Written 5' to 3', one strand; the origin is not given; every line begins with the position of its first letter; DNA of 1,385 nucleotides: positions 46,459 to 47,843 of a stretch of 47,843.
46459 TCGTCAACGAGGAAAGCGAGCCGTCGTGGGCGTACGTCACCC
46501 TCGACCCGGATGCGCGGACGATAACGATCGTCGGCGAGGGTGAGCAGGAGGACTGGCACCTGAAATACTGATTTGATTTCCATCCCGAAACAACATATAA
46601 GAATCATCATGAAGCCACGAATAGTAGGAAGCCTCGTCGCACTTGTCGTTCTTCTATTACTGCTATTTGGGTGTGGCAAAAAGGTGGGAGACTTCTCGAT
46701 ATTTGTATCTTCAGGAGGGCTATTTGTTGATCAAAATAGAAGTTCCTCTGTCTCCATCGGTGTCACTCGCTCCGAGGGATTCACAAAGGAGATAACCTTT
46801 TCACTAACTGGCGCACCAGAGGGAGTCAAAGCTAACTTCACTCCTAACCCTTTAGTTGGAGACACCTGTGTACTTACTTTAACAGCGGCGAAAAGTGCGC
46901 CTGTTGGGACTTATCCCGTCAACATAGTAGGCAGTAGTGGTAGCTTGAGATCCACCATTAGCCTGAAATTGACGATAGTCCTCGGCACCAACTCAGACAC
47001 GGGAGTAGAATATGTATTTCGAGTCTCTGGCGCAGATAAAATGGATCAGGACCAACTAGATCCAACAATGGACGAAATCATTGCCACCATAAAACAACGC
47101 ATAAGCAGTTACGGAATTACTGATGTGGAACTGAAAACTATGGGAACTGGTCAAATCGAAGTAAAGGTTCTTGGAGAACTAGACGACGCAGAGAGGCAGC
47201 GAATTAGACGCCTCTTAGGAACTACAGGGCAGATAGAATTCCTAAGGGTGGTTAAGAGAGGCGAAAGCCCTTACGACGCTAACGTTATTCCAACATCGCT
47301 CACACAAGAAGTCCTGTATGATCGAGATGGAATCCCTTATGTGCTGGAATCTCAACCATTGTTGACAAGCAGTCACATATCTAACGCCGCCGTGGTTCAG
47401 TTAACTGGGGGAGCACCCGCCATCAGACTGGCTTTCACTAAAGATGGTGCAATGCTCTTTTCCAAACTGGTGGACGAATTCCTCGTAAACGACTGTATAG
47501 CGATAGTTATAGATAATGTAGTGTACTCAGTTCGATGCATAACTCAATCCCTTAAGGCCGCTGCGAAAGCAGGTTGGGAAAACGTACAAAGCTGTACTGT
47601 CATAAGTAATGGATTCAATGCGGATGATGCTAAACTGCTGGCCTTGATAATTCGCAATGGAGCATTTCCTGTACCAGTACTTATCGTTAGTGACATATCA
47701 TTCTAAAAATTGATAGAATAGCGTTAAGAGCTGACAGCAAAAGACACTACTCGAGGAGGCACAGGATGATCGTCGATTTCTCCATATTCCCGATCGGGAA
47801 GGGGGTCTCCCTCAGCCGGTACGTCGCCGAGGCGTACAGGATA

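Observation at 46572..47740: Sharply bounded low-GC island (~1.17 kb) carrying a standalone SecD-P1-like lipoprotein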

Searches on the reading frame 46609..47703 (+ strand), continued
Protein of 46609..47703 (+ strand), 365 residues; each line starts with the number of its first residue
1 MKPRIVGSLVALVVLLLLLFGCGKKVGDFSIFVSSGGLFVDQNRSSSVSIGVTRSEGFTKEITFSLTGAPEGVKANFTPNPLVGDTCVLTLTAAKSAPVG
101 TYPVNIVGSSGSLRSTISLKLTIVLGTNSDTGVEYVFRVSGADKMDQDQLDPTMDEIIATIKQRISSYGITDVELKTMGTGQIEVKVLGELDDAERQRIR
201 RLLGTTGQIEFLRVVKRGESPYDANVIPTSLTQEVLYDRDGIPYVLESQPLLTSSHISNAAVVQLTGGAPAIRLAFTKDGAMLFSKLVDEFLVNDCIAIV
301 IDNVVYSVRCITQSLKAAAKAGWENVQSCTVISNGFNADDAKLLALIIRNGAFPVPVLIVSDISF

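Call 91: list_cluster_members(proteins=[P0007, P0008, P0009, P0010, P0015, P0042, P0066, P0136, P0153, P0121])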
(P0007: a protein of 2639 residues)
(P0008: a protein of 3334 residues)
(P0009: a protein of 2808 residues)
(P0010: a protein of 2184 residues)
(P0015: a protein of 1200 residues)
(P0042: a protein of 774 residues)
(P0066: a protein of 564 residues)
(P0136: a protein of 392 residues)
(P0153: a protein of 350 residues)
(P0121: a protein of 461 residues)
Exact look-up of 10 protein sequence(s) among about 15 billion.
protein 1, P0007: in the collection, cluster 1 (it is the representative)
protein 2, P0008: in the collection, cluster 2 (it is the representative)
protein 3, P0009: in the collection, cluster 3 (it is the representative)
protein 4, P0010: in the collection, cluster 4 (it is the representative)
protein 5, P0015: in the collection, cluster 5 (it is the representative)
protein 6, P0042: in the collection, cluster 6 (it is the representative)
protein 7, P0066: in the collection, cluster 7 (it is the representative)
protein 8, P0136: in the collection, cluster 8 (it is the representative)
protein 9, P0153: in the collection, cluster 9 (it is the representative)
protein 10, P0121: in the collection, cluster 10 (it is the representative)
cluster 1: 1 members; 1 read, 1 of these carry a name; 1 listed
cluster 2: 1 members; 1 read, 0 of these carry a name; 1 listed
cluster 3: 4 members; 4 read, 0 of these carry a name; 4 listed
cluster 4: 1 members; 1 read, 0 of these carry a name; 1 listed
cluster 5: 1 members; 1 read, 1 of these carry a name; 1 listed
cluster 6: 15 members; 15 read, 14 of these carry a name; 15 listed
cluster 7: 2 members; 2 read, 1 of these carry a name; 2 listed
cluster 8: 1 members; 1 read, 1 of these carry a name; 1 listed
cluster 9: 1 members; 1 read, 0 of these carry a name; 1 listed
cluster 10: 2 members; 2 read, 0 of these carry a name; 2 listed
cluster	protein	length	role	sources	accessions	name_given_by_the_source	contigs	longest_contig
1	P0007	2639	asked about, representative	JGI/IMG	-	uncharacterized membrane protein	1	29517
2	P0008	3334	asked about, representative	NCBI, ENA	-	-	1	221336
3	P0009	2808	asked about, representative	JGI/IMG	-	-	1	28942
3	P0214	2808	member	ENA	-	-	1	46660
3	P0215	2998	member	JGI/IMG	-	-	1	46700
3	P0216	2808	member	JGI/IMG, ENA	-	-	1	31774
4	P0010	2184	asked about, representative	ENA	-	-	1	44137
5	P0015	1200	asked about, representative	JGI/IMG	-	uncharacterized membrane protein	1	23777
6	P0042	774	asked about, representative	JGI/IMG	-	hypothetical protein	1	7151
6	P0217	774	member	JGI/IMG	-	hypothetical protein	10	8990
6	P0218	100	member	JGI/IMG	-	hypothetical protein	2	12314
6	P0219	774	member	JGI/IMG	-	hypothetical protein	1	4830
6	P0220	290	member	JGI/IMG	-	hypothetical protein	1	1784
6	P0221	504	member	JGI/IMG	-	hypothetical protein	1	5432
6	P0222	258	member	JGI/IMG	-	hypothetical protein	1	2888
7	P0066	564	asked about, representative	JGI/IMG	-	uncharacterized membrane protein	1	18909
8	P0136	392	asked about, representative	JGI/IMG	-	hypothetical protein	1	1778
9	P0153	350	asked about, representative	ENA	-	-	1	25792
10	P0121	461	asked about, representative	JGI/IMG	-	-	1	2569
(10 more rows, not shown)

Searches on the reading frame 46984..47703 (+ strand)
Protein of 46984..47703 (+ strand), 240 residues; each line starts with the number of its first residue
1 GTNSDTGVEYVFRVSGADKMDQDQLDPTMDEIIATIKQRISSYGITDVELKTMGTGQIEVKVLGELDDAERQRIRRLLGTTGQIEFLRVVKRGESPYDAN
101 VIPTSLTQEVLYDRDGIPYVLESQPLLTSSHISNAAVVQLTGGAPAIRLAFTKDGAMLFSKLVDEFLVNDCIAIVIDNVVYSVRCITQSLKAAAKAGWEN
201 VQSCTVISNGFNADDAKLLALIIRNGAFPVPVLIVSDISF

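Call 31: find_homologous_proteins(query=A4, max_evalue=1e-15)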
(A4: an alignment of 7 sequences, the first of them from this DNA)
Query A4 (7 sequences) (240 aa, profile of the alignment): 58 proteins with E <= 1e-15 among 8000 candidates.
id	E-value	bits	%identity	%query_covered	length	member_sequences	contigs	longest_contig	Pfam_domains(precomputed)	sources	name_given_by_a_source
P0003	5.0e-117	407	61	100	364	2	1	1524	PF22599.3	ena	-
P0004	3.1e-116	405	59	100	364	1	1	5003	PF22599.3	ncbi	-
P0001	9.9e-114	397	100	100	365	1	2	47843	PF21760.4,PF22599.3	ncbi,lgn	-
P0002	1.3e-110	387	64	100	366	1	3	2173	PF22599.3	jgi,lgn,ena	-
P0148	1.9e-98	347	37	96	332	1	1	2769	PF21760.4,PF22599.3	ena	-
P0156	6.6e-89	315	38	99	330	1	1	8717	PF21760.4,PF22599.3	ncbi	-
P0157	3.0e-88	313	37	99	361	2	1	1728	PF21760.4,PF22599.3,PF02355.23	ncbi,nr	ncbi:MAG: protein translocase subunit SecD, partial [Candidatus Bipolaricaulota bacterium]|nr:protei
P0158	4.0e-88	313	38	91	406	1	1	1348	PF21760.4,PF22599.3,PF02355.23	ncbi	-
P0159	2.2e-74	268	36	95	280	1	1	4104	PF21760.4,PF22599.3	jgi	jgi:preprotein translocase subunit SecD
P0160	7.0e-67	243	35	100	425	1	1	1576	PF21760.4,PF03176.22,PF22599.3,PF02355.23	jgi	jgi:preprotein translocase subunit SecD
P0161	6.5e-66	240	36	100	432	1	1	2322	PF21760.4,PF22599.3,PF02355.23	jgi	jgi:preprotein translocase subunit SecD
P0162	4.4e-64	234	41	64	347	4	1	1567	PF03176.22,PF22599.3,PF02355.23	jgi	jgi:preprotein translocase subunit SecD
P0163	1.8e-62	229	34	100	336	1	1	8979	PF21760.4,PF22599.3,PF02355.23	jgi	-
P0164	6.5e-57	211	39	75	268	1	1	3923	PF21760.4,PF22599.3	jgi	-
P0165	7.3e-45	171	39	65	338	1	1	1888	PF22599.3,PF02355.23,PF00873.26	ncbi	-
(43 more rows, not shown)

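Call 35: search_protein_families(library=pfam, proteins=[P0159], max_evalue=0.01)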
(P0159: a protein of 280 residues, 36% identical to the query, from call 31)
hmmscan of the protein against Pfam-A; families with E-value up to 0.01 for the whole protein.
P0159 (280 aa): 2 families
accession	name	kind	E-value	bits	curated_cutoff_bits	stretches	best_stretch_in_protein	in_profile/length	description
PF22599.2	SecDF_P1_head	-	2.1e-21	76.4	27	1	132-266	2-114/114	SecDF, P1 head subdomain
PF21760.3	SecD_1st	-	1.4e-07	31.3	27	1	56-113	1-58/60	Protein translocase subunit SecDF, P1 domain, N-terminal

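Call 50: find_encoding_contigs(protein=P0159, flank=5000, max_places=3)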
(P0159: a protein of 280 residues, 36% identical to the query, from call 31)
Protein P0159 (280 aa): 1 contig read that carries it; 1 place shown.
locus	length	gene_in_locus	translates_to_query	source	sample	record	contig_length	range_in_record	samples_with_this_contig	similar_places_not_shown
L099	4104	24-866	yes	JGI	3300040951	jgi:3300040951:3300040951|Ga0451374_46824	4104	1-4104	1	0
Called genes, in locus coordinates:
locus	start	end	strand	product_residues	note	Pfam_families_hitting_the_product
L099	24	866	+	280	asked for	PF21760:SecD_1st, PF22599:SecDF_P1_head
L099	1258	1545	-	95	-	-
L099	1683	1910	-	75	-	-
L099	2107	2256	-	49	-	-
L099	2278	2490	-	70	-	PF14018:DUF4234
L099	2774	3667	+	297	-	PF01979:Amidohydro_1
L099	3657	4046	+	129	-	-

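Call 71: search_protein_families(library=ncbifam, proteins=[P0158], max_evalue=0.01)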
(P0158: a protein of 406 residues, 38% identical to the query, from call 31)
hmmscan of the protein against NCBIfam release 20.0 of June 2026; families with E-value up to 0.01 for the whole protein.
P0158 (406 aa): 30 families (the best 25 are shown)
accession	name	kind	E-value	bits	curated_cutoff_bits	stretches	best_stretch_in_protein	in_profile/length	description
NF009583.0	PRK13024.1-3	subfamily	2.3e-122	409.5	721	1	4-392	65-431/755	protein translocase subunit SecDF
TIGR01129.1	secD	equivalog_domain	4.1e-119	398.3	244.4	1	3-389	31-397/397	protein translocase subunit SecD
NF009585.0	PRK13024.1-5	equivalog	4.8e-100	336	1037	2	99-392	378-647/993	protein translocase subunit SecDF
NF011315.0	PRK14726.1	equivalog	1.6e-92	311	1249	1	9-390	162-522/855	protein translocase subunit SecDF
NF009545.0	PRK12933.1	equivalog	1.6e-82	277.9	728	1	6-390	228-591/604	protein translocase subunit SecD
TIGR00916.1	2A0604s01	subfamily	1.3e-67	227.8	148.6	1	163-381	21-230/231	SecD/SecF family protein translocase subunit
NF009580.0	PRK13023.1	equivalog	8.9e-62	209.4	1153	1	8-390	84-445/775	protein translocase subunit SecDF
NF009581.0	PRK13024.1-1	equivalog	1.5e-60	205.2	1058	2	183-389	199-407/752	protein translocase subunit SecDF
NF009540.0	PRK12911.1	equivalog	6.2e-58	196.1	1878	1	157-386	837-1055/1403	bifunctional preprotein translocase subunit SecD/SecF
NF009584.0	PRK13024.1-4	equivalog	3.2e-52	177.9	1171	2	194-390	210-410/759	protein translocase subunit SecDF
NF006218.0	PRK08343.1-4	subfamily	7.4e-34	117.2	383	2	101-375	115-371/392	preprotein translocase subunit SecD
NF009582.0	PRK13024.1-2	equivalog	2.1e-33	115.3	723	1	193-388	288-483/859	protein translocase subunit SecDF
NF046001.1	SecDF_plasm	equivalog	4.1e-31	107.9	500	1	193-389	305-500/878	protein translocase subunit SecDF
NF006217.0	PRK08343.1-3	equivalog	8.8e-27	93.9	491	1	114-375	268-522/544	preprotein translocase subunit SecD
TIGR00966.2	transloc_SecF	equivalog_domain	5.4e-24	85.2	160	1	196-388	81-276/279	protein translocase subunit SecF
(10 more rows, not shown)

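Call 83: find_related_loci(query=A4, collection=viral_contigs, flank=8000)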
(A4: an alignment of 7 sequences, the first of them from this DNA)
Query A4 (240 aa) in viral_contigs; peptide patterns used: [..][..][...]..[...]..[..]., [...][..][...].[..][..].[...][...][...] (x = any residue, [..] = any of these).
57 stretches matched a pattern, but none encodes a relative of the query by tblastn (E <= 1e-3).

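Call 88: find_encoding_contigs(protein=P0163, flank=5000, max_places=2)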
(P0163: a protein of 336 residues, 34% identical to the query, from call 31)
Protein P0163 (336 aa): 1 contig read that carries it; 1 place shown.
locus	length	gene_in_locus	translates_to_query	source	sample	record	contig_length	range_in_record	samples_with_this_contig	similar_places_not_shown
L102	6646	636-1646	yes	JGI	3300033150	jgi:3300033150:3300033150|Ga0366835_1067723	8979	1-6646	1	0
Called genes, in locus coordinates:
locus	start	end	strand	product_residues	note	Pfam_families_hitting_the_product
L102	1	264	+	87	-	?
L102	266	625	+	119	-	PF02699:YajC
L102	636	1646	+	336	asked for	PF21760:SecD_1st, PF22599:SecDF_P1_head, PF02355:SecD_SecF_C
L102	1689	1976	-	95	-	-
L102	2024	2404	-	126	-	-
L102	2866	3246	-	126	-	-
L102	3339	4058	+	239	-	PF04165:DUF401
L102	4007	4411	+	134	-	PF04165:DUF401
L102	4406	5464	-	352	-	PF21088:MS_channel_1st, PF00924:MS_channel_2nd, PF21082:MS_channel_3rd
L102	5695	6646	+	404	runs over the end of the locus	-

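Call 89: find_encoding_contigs(protein=P0156, flank=5000, max_places=2)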
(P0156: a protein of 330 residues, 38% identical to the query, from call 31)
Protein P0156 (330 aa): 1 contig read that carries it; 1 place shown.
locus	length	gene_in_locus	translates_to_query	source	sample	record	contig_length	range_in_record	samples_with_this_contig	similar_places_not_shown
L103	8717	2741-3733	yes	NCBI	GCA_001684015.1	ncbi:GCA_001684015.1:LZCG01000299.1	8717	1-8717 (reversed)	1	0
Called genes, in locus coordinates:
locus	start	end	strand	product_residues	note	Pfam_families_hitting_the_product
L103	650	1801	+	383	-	PF03448:MgtE_N, PF00571:CBS, PF01769:MgtE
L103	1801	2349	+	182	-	-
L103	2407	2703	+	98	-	PF02699:YajC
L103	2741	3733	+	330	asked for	PF21760:SecD_1st, PF22599:SecDF_P1_head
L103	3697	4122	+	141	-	PF02355:SecD_SecF_C, PF03176:MMPL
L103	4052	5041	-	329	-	PF21694:DNA_pol3_delta_C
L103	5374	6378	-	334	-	-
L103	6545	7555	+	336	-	PF00515:TPR_1 (faint), PF07719:TPR_2 (faint), PF13424:TPR_12 (faint), PF13428:TPR_14 (faint), PF13432:TPR_16 (faint), PF13174:TPR_6 (faint), PF14559:TPR_19 (weak), PF13431:TPR_17 (weak)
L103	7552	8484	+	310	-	PF00515:TPR_1 (weak), PF07719:TPR_2 (weak), PF07721:TPR_4 (faint), PF13176:TPR_7 (faint), PF13414:TPR_11 (weak), PF13424:TPR_12 (weak), PF13432:TPR_16, PF14559:TPR_19, +5 more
